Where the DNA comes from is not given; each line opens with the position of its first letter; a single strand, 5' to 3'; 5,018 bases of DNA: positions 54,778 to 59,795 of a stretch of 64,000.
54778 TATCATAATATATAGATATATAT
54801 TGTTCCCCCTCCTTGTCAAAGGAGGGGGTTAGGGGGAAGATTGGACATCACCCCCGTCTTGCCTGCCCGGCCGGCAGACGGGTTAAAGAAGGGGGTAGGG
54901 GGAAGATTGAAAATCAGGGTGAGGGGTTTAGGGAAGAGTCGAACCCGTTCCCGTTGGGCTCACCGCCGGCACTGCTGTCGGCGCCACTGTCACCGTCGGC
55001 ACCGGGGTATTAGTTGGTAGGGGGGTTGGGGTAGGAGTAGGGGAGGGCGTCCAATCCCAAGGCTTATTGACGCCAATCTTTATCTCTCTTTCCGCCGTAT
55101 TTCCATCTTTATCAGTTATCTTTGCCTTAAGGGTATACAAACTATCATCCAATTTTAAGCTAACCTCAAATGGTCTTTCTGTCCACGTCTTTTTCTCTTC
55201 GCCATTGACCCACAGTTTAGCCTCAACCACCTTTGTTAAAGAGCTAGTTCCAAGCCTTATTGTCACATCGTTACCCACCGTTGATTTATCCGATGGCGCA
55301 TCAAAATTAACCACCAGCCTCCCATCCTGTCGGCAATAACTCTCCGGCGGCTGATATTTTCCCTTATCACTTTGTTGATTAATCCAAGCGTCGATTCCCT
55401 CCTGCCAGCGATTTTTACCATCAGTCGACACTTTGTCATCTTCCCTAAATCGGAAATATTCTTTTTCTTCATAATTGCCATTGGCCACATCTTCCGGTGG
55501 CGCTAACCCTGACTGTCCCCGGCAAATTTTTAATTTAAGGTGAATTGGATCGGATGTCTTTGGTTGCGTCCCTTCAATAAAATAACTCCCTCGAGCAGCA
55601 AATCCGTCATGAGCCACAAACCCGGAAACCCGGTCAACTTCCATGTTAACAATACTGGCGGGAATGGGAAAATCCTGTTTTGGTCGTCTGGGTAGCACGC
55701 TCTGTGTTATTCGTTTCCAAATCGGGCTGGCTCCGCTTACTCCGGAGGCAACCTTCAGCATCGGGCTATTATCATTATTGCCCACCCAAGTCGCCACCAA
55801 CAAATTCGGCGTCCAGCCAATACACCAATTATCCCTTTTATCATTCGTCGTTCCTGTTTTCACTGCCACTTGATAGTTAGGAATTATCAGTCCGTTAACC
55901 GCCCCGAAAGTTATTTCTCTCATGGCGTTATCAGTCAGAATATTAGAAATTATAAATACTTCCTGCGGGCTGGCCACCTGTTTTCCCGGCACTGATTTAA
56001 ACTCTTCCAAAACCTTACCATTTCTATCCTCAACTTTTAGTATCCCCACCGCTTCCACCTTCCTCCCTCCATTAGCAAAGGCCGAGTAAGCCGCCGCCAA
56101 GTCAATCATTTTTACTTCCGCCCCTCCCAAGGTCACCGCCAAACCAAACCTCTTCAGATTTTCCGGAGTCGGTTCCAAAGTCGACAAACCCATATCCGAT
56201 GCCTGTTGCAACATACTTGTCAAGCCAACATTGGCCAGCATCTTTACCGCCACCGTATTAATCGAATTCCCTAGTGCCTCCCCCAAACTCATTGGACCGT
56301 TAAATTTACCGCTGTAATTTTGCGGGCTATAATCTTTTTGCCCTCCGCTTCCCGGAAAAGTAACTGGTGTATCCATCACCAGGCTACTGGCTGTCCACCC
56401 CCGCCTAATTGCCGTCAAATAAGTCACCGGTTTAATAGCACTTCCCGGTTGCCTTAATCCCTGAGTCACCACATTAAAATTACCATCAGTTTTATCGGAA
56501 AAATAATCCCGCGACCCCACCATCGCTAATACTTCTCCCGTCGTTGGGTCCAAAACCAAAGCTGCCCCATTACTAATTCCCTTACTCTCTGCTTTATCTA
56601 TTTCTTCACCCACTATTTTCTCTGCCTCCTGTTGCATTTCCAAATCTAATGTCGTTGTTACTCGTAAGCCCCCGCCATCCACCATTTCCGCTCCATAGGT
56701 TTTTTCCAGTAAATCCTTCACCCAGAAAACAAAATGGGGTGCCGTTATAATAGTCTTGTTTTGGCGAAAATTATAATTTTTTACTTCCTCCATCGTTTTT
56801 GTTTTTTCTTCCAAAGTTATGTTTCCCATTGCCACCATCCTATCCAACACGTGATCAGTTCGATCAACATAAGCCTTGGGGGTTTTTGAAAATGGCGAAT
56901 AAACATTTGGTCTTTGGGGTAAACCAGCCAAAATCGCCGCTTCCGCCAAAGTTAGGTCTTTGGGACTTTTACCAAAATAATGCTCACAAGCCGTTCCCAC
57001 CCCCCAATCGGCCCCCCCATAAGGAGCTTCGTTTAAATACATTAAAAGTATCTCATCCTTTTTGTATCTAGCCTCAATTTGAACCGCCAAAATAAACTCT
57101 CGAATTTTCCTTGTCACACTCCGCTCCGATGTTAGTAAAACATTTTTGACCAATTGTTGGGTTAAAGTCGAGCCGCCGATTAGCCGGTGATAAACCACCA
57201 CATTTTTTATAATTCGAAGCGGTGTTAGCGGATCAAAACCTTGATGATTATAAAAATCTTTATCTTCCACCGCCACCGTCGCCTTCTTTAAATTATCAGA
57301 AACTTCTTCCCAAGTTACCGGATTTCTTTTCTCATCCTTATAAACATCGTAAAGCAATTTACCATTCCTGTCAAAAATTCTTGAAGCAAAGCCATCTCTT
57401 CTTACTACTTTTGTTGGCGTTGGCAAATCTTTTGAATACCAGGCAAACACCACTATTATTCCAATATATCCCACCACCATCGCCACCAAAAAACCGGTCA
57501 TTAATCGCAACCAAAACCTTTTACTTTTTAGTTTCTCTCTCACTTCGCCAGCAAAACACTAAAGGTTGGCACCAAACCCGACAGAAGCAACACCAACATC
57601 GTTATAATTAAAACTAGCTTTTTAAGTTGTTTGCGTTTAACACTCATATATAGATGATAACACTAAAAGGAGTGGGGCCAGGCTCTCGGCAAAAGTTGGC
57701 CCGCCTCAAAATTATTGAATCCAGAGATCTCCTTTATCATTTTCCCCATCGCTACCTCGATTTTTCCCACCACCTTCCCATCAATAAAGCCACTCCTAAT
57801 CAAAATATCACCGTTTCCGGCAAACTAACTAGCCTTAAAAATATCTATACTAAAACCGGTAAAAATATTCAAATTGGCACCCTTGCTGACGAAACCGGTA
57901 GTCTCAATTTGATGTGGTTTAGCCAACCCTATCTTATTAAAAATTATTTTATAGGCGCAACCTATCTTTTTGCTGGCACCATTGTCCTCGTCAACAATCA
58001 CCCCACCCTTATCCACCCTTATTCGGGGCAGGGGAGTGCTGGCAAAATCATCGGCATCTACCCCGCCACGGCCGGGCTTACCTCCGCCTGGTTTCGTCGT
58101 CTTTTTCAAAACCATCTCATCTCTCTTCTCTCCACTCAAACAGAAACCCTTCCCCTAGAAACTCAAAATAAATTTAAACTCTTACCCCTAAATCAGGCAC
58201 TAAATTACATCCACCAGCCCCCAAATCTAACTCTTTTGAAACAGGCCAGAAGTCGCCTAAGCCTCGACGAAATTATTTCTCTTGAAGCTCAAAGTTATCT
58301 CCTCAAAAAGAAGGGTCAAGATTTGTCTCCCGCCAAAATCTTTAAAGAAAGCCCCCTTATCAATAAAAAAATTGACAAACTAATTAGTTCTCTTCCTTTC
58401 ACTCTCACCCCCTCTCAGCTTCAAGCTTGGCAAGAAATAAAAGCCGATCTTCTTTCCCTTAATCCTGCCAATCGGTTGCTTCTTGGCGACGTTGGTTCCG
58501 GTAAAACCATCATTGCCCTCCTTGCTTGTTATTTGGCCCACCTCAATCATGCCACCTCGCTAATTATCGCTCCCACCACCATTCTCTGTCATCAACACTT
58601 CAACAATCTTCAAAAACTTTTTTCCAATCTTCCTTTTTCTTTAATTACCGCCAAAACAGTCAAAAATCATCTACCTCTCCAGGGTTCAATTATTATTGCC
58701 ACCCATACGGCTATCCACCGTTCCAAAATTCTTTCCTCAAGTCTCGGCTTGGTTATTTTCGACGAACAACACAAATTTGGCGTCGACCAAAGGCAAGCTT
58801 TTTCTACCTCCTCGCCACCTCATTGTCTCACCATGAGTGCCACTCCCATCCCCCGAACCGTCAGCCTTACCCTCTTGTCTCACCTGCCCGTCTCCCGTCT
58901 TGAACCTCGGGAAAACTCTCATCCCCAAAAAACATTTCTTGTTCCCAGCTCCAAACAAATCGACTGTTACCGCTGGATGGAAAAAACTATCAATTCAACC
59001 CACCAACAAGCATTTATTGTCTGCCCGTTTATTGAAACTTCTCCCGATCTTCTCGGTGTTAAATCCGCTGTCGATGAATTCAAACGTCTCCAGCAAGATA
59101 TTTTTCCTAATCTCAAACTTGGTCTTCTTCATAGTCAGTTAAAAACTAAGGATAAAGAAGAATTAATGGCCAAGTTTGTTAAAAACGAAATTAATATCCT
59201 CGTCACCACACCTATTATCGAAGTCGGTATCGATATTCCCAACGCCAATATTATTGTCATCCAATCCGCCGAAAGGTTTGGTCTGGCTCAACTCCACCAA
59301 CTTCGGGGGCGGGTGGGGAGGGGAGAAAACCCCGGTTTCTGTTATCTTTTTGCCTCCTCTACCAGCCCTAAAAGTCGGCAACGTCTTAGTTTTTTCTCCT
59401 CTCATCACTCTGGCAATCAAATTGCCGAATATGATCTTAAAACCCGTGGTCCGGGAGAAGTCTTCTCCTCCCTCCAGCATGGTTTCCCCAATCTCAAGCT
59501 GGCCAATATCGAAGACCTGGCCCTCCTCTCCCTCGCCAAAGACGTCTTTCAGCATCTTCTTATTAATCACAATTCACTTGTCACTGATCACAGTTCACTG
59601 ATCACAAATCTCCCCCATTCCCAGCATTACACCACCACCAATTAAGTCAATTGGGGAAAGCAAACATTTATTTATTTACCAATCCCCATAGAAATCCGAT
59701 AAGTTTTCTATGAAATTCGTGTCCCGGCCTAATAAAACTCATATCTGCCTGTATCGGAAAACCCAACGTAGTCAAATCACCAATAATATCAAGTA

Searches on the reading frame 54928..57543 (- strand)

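Call 68: search_protein_families(library=pfam, proteins=[window:54928-57543:-], max_evalue=0.0001)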
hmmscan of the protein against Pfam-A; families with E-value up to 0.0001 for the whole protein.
window:54928-57543:- (871 aa): 2 families
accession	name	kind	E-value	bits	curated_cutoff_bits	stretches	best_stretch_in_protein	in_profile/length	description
PF00912.28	Transgly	-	2e-56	190.7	27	1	61-236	2-177/178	Transglycosylase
PF00905.27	Transpeptidase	-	8e-29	101.2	22.1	1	326-587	1-278/299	Penicillin binding protein transpeptidase domain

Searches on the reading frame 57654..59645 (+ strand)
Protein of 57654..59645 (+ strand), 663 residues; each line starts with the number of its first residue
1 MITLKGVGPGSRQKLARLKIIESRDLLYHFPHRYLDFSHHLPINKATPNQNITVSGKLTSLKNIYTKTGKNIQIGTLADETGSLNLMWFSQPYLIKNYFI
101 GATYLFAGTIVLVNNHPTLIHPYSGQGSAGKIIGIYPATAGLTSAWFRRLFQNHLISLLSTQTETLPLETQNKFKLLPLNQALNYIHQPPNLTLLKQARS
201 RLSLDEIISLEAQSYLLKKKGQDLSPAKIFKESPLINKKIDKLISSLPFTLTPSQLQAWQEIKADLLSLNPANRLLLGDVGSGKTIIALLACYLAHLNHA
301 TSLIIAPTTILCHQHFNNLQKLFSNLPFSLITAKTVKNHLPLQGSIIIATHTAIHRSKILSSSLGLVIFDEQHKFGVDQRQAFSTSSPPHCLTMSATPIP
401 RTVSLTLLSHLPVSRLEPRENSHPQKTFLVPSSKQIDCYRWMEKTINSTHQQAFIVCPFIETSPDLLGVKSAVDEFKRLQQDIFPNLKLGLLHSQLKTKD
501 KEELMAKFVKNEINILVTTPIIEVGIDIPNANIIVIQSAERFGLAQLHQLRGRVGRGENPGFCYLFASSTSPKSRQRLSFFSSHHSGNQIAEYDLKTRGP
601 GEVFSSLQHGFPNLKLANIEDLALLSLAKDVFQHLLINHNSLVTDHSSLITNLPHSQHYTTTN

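Call 68: search_protein_families(library=pfam, proteins=[window:57654-59645:+], max_evalue=0.0001)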
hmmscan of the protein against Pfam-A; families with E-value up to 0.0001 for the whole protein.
window:57654-59645:+ (663 aa): 7 families
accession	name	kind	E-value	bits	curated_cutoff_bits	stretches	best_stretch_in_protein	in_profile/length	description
PF00270.35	DEAD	-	5.7e-21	75.4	26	1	252-403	1-164/167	DEAD/DEAH box helicase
PF00271.37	Helicase_C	-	1.3e-17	64.4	23.5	1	446-556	10-108/110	Helicase conserved C-terminal domain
PF17191.10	RecG_wedge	-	1.2e-14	54.6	23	1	5-155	6-159/162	RecG wedge domain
PF04851.21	ResIII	-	1.6e-13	51.4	22.5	1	250-398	3-162/164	Type III restriction enzyme, res subunit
PF22590.2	Cas3-like_C_2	-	2.1e-06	28.4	27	1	469-558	12-105/106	CRISPR-associated nuclease/helicase Cas3, C-terminal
PF01336.31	tRNA_anti-codon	-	6.4e-05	23.2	27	0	52-121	1-69/75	OB-fold nucleic acid binding domain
PF19833.4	RecG_dom3_C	-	9.1e-05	22.9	26.8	0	587-642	4-61/87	ATP-dependent DNA helicase RecG, domain 3, C-terminal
